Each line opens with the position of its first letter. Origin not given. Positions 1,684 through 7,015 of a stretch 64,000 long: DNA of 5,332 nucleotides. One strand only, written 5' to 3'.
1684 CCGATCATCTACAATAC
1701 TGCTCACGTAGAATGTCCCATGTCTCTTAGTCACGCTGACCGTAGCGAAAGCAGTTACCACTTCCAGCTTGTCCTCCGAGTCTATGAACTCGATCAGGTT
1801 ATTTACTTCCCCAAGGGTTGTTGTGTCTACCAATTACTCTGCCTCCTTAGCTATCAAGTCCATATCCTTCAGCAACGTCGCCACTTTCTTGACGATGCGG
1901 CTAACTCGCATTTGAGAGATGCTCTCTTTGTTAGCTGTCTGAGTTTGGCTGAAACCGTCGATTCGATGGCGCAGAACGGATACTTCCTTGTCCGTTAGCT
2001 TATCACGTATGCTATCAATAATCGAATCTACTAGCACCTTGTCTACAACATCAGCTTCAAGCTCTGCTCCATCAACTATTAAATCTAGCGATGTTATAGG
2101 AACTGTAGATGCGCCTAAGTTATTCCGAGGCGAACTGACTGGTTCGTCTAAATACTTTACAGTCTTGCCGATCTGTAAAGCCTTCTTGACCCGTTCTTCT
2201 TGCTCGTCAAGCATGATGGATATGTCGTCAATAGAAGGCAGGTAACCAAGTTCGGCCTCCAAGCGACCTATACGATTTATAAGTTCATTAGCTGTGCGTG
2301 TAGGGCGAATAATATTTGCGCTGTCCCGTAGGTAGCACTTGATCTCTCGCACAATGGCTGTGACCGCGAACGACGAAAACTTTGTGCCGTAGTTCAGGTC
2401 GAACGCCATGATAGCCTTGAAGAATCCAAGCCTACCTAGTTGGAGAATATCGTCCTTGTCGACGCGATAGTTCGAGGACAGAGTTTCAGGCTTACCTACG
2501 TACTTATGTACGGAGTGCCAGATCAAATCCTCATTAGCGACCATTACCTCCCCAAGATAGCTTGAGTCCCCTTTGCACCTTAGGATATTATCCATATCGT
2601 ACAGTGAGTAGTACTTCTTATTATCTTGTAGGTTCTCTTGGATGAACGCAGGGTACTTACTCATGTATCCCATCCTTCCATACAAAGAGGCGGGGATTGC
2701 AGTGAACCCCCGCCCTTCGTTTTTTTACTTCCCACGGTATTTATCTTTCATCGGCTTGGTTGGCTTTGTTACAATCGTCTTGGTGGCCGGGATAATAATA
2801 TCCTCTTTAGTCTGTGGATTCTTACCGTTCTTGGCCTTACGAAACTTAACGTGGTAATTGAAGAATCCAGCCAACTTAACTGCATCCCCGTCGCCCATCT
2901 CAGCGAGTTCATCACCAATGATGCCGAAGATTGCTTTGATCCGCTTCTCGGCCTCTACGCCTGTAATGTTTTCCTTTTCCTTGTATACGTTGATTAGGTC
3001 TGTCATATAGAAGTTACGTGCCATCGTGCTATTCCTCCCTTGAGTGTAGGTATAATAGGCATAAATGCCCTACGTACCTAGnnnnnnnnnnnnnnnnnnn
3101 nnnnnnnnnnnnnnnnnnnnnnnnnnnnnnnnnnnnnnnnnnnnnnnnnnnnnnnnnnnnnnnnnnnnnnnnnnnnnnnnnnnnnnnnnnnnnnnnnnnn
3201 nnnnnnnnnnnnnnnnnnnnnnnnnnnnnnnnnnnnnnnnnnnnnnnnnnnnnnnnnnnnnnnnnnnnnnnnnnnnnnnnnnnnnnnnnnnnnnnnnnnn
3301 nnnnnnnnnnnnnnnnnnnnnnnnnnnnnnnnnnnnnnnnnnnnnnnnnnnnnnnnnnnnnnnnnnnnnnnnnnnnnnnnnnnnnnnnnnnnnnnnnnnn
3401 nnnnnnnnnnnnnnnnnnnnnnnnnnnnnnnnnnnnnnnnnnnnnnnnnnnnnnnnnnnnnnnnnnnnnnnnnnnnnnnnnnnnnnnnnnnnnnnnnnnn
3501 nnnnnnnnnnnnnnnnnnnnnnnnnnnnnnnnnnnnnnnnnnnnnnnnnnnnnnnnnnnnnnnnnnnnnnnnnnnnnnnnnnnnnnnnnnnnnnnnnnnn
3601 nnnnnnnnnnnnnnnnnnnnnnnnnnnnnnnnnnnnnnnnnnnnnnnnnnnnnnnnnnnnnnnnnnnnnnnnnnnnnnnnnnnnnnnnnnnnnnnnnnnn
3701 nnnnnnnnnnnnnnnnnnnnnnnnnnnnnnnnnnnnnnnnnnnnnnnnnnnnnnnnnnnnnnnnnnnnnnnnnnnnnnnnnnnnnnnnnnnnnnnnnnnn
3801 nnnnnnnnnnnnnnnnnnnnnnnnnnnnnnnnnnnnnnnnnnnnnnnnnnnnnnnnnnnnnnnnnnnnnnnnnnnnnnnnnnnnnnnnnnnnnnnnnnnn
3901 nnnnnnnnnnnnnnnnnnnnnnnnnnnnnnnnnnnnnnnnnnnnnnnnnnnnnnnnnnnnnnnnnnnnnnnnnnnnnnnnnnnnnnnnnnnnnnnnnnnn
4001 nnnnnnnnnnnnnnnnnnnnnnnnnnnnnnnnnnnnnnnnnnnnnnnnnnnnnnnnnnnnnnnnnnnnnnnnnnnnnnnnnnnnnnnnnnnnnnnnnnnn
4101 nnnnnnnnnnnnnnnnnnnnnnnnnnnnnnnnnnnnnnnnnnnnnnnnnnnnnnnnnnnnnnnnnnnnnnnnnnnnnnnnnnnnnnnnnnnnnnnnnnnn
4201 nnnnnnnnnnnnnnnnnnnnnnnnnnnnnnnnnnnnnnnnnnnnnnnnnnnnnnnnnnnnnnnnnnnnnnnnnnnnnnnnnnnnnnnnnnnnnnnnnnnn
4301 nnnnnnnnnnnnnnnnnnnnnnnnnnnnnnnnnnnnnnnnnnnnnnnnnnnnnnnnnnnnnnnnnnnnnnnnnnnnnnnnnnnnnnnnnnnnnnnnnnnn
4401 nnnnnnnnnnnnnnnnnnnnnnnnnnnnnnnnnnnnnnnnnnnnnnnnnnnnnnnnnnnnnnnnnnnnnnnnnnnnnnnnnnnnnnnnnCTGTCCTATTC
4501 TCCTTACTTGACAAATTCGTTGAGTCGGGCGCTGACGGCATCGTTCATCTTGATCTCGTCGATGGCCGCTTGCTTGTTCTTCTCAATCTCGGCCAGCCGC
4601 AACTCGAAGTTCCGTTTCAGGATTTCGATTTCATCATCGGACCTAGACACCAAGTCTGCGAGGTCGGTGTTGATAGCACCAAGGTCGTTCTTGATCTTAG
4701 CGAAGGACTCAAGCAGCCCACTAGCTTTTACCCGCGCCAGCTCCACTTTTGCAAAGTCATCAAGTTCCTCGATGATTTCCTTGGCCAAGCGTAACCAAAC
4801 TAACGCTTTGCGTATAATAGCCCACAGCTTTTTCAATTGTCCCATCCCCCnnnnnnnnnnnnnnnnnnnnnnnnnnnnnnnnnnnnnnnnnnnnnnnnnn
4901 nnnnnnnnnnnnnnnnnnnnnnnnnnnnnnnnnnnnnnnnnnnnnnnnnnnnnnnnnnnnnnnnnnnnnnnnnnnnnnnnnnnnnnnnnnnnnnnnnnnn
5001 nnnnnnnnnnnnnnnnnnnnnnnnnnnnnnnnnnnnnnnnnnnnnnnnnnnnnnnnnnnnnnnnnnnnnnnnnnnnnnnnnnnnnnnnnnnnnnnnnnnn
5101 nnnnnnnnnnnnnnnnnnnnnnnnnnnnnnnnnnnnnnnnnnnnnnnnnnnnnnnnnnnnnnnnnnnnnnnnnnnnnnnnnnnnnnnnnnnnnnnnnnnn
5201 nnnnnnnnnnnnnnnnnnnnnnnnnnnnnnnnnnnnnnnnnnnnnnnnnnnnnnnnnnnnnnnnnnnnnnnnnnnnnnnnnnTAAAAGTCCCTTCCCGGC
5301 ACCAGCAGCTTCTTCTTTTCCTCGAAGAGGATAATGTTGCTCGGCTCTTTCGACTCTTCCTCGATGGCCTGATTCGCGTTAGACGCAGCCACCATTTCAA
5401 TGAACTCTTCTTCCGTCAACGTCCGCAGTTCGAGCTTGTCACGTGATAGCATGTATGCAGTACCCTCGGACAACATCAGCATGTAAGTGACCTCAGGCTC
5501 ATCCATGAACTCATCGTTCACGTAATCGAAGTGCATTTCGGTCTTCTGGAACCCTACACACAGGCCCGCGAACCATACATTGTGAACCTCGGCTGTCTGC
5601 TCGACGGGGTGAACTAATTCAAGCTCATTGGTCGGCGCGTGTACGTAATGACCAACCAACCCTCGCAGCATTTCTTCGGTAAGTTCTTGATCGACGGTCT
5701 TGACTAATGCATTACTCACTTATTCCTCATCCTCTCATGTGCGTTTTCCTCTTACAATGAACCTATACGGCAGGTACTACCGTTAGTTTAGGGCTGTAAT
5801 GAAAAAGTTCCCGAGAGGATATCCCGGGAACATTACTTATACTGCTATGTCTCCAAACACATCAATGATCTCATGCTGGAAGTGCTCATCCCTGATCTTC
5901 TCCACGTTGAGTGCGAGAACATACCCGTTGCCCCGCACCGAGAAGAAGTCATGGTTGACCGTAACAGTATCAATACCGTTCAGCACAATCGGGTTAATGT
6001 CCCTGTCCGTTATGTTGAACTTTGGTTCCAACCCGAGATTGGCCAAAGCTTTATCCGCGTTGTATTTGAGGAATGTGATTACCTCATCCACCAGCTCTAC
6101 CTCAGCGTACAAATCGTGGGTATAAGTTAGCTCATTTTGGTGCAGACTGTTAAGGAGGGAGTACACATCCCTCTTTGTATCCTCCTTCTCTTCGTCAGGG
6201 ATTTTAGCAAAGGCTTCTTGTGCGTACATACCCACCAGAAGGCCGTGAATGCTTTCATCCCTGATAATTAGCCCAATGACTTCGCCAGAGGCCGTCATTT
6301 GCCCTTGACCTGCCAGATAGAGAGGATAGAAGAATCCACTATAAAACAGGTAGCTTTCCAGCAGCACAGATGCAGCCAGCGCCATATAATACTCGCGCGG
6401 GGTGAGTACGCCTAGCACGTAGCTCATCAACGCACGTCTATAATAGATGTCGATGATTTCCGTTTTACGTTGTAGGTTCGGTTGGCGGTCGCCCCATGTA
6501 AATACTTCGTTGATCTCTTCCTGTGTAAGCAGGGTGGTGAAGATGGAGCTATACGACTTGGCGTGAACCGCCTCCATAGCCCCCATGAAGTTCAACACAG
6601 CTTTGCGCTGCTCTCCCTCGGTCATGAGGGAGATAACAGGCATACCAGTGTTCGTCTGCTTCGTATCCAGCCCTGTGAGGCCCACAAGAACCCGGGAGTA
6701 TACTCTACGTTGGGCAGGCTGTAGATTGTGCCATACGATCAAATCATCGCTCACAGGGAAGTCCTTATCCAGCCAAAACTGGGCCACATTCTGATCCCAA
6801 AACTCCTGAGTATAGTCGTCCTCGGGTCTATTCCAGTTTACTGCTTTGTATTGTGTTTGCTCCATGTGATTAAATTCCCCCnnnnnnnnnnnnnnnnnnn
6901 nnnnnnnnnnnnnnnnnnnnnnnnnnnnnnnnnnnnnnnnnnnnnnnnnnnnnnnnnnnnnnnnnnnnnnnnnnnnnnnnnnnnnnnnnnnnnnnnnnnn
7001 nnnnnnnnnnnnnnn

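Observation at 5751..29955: Six-copy bipartite conserved element upstream of minus-strand operons: candidate phage-specific promoter family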

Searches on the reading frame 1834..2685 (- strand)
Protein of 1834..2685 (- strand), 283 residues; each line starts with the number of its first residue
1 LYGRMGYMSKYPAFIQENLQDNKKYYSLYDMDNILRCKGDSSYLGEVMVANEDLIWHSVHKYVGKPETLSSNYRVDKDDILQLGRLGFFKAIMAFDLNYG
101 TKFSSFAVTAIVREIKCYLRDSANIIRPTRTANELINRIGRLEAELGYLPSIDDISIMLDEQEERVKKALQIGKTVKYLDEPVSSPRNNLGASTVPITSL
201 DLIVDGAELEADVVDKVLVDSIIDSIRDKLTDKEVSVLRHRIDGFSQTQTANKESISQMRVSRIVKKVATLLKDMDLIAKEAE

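Call 15: search_protein_families(library=phrogs, proteins=[window:1834-2685:-], max_evalue=0.001)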
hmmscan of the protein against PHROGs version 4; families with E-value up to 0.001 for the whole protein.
window:1834-2685:- (283 aa): 2 families
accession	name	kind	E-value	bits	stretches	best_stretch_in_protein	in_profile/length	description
phrog_351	-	transcription regulation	1.8e-40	140.4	1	36-275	493-725/928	RNA polymerase sigma factor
phrog_21612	-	transcription regulation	1.9e-12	47.6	1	53-273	24-220/600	RNA polymerase sigma factor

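Call 18: search_solved_structures(query=window:1834-2685:-, max_evalue=0.01)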
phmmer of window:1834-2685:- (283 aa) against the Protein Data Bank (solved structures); distinct sequences matched with E-value up to 0.01: 64 (the best 60 are shown).
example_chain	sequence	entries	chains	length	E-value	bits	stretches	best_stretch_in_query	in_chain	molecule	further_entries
8x6g_H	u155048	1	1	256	8e-20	75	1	74-268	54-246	RNA polymerase sigma factor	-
1l0o_C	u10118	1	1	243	2.3e-18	70.2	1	37-270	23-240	sigma factor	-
8x6f_E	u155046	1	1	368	3.6e-11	46.6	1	79-257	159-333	RNA polymerase sigma factor SigA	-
5uh5_F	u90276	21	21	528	7.5e-11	45.6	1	79-258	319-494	RNA polymerase sigma factor SigA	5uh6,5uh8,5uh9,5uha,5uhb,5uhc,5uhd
7kif_F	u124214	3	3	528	7.5e-11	45.6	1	79-258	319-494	RNA polymerase sigma factor SigA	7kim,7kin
6bzo_F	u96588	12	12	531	7.7e-11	45.5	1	79-258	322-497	RNA polymerase sigma factor SigA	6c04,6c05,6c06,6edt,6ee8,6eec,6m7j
9e7v_F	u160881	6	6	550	8.4e-11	45.4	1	79-258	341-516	RNA polymerase sigma factor SigA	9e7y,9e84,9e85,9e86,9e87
7ckq_F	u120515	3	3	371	3.4e-10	43.4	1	79-257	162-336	RNA polymerase sigma factor SigA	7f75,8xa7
7l7b_F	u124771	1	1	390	3.9e-10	43.2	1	79-267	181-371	RNA polymerase sigma factor SigA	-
5tw1_F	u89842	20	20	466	5.6e-10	42.7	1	79-258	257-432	RNA polymerase sigma factor SigA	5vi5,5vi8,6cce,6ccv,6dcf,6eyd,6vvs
4ljz_F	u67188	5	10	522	1.4e-09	41.3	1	77-242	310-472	RNA polymerase sigma factor RpoD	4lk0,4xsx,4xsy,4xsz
8k59_F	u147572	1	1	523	1.5e-09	41.3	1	77-242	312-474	RNA polymerase sigma factor RpoD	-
5vt0_L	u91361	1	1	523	1.5e-09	41.3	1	77-242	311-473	RNA polymerase sigma factor RpoD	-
7n4e_F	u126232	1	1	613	1.5e-09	41.3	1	77-242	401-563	RNA polymerase sigma factor RpoD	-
6p18_F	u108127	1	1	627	1.6e-09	41.2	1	78-242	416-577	RNA polymerase sigma factor RpoD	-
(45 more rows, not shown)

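Call 19: search_protein_families(library=ncbifam, proteins=[window:1834-2685:-], max_evalue=0.01)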
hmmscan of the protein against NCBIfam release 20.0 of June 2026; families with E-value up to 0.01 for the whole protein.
window:1834-2685:- (283 aa): 46 families (the best 25 are shown)
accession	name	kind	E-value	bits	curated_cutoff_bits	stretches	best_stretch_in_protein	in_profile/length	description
TIGR02980.1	SigBFG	subfamily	5.2e-32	111.4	234.35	1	49-274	10-224/227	SigB/SigF/SigG family RNA polymerase sigma factor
TIGR02885.1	spore_sigF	equivalog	1.1e-30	107.1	321.45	1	38-274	7-229/231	RNA polymerase sporulation sigma factor SigF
NF004052.0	PRK05572.1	subfamily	1.3e-27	96.9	311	1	23-274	11-248/252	SigF/SigG family RNA polymerase sporulation sigma factor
NF005514.0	PRK07122.1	subfamily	5e-23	81.6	372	1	76-274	66-261/264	RNA polymerase sigma factor SigF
TIGR02941.1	Sigma_B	equivalog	1.3e-22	80.5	315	1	75-273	54-250/255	RNA polymerase sigma factor SigB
NF006071.0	PRK08215.1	equivalog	1.3e-21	77.4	372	1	76-270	63-251/258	RNA polymerase sporulation sigma factor SigG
TIGR02850.1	spore_sigG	equivalog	1.3e-18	67.3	457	1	76-269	60-247/254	RNA polymerase sporulation sigma factor SigG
NF005644.0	PRK07408.1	subfamily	2e-16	60.4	261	1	77-274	55-251/258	RNA polymerase sigma factor SigF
TIGR02937.1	sigma70-ECF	superfamily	6.2e-16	58.5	42.9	1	48-273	7-162/165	sigma-70 family RNA polymerase sigma factor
NF006666.0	PRK09210.1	equivalog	2.5e-13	50.1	572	1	78-255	160-333/370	RNA polymerase sigma factor RpoD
TIGR02393.1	RpoD_Cterm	equivalog_domain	6.7e-13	48.8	354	1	77-259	27-206/238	RNA polymerase sigma factor RpoD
TIGR02479.1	FliA_WhiG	subfamily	1.2e-12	48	189.6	1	74-273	23-220/224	FliA/WhiG family RNA polymerase sigma factor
TIGR02997.1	Sig70-cyanoRpoD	subfamily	2.8e-11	43.2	384.5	1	78-263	102-283/298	RNA polymerase sigma factor, RpoD/SigA family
NF041931.2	MzaA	equivalog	1.2e-10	40.9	800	1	75-242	500-666/726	MZA anti-phage system associated sigma-70 family RNA polymerase sigma factor MzaA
NF005920.0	PRK07921.1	subfamily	5.3e-10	38.8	464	1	79-275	119-317/328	RNA polymerase sigma factor SigB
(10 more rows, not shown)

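Call 81: search_dna_similar(query=window:1834-2685:-, collection=phages, mode=protein, max_rows=12)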
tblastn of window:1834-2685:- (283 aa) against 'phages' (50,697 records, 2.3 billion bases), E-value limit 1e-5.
Records with a match: 145; places in all: 150; records where one place covers at least 80% of the query: 52.
Best place of each record, by identity: <60% 145.
By first word of the organism name: Bacillus 97; Bacteriophage 34; Brevibacillus 4; Listeria 2; Staphylococcus 2; Microcystis 2; Lysinibacillus 2; Enterococcus 2.
By host as written in the record: - 37; Bacillus cereus 13; Bacillus subtilis 8; Bacillus subtilis BEST7003 8; Bacillus megaterium 6; Bacillus anthracis 5; Brevibacillus laterosporus 4; Bacillus cereus ATCC 4342 4; and 32 more.
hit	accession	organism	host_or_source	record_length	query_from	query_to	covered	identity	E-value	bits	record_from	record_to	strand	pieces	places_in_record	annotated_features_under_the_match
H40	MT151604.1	Bacillus phage P59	Cytobacillus oceanisediminis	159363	39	283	87%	30.7%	7e-17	86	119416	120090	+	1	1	RNA polymerase sigma factor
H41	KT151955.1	Brevibacillus phage Jenst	Brevibacillus laterosporus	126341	28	282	90%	29.2%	5e-25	110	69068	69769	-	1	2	putative RNA polymerase sigma factor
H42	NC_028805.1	Brevibacillus phage Jenst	Brevibacillus laterosporus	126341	28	282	90%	29.2%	5e-25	110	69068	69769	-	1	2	RNA polymerase sigma factor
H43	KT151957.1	Brevibacillus phage SecTim467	Brevibacillus laterosporus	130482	28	282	90%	29.2%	5e-25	110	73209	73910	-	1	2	putative RNA polymerase sigma factor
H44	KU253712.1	Bacillus phage Eldridge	Bacillus megaterium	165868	18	274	91%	28.6%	6e-17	86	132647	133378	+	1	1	sporulation sigma factor SigF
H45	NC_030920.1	Bacillus phage Eldridge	Bacillus megaterium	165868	18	274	91%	28.6%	6e-17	86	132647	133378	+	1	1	RNA polymerase sigma factor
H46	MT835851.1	Bacteriophage sp.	human fecal samples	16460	38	274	84%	30.7%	1e-16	85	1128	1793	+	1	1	record has no annotation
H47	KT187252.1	Bacillus phage PBC6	Bacillus cereus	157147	47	274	81%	31.1%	7e-13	74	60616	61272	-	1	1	putative RNA polymerase sigma 28 subunit SigF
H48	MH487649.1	Bacillus phage BC01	Bacillus cereus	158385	47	274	81%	31.1%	7e-13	74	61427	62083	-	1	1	RNA polymerase sigma factor | hypothetical protein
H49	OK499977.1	Bacillus phage vB_BanH_Emiliahah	Bacillus anthracis Sterne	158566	38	275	84%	29.6%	1e-10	67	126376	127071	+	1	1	RNA polymerase sigma 28 subunit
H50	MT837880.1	Bacteriophage sp.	human fecal samples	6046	39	274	83%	29.9%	2e-16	84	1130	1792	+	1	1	record has no annotation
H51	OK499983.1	Bacillus phage vB_BanH_McCartney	Bacillus anthracis Sterne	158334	38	274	84%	29.7%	3e-10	66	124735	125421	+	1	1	putative RNA polymerase sigma 28 subunit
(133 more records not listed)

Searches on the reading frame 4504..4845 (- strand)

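Call 16: search_protein_families(library=phrogs, proteins=[window:4504-4845:-], max_evalue=0.001)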
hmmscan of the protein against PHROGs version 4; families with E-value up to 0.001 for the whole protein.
window:4504-4845:- (113 aa): 1 family
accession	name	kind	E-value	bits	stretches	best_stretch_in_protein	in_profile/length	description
phrog_26723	-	unknown function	4.8e-07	31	1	22-112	11-90/91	-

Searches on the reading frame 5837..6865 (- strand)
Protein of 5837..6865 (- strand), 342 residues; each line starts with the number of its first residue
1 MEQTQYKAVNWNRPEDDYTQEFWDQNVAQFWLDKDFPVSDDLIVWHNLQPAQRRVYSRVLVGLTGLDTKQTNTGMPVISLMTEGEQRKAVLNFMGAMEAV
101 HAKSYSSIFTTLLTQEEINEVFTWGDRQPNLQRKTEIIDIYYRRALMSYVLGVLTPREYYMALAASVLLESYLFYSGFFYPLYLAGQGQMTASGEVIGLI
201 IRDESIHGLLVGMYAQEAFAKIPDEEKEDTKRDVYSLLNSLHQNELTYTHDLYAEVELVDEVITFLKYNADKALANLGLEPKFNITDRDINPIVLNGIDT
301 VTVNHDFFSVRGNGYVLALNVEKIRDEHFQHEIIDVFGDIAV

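Call 15: search_protein_families(library=phrogs, proteins=[window:5837-6865:-], max_evalue=0.001)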
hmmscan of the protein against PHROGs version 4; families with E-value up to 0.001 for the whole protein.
window:5837-6865:- (342 aa): 6 families
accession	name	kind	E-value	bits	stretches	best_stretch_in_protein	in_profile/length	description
phrog_86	-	DNA, RNA and nucleotide metabolism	2.6e-77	261.7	1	5-330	65-399/504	ribonucleoside diphosphate reductase small subunit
phrog_24856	-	DNA, RNA and nucleotide metabolism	1.7e-66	224.7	1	5-201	4-195/195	ribonucleotide reductase class Ia beta subunit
phrog_7909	-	DNA, RNA and nucleotide metabolism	1.9e-28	99.5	1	246-330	1-84/92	ribonucleoside-diphosphate reductase beta subunit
phrog_9465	-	DNA, RNA and nucleotide metabolism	1.3e-17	65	1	116-206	2-80/81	ribonucleoside diphosphate reductase small subunit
phrog_9530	-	DNA, RNA and nucleotide metabolism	3.2e-15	57.5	1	6-101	7-102/108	ribonucleotide reductase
phrog_10582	-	DNA, RNA and nucleotide metabolism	5.9e-08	33.2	1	20-146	38-162/255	ribonucleotide reductase class Ia beta subunit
